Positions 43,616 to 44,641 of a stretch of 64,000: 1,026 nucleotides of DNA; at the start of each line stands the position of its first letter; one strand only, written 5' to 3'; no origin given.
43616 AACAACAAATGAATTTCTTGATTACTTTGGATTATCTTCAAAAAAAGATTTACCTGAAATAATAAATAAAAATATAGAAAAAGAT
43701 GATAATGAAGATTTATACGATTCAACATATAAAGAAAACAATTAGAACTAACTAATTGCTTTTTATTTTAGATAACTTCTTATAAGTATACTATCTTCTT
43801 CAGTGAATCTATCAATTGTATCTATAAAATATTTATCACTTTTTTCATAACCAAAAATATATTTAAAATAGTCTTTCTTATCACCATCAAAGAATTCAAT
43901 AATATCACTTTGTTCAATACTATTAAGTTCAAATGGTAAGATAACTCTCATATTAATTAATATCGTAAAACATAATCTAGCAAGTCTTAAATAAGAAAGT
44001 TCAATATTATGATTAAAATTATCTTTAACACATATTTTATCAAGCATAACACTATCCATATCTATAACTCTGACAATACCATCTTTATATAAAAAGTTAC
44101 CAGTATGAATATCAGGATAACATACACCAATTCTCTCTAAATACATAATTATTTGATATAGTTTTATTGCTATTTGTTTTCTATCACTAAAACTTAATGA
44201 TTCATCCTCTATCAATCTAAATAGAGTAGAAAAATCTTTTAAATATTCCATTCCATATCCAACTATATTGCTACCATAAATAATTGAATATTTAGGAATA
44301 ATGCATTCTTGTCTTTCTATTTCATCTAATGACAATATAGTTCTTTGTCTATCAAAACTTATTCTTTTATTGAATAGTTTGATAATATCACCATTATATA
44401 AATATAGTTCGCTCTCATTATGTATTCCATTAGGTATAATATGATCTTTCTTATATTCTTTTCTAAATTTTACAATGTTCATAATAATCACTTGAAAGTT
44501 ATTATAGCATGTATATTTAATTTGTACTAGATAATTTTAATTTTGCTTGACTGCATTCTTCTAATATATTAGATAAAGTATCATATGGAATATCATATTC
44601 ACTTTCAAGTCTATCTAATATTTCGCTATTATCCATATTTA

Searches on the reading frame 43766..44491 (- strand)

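Call 59: search_protein_families(library=pfam, proteins=[window:43766-44491:-], max_evalue=0.01)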
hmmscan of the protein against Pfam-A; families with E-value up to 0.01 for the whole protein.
window:43766-44491:- (242 aa): 1 family
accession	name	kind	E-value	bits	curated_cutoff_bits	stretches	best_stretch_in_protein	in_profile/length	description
PF00069.31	Pkinase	-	0.0012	18.7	31.7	1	61-146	57-143/263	Protein kinase domain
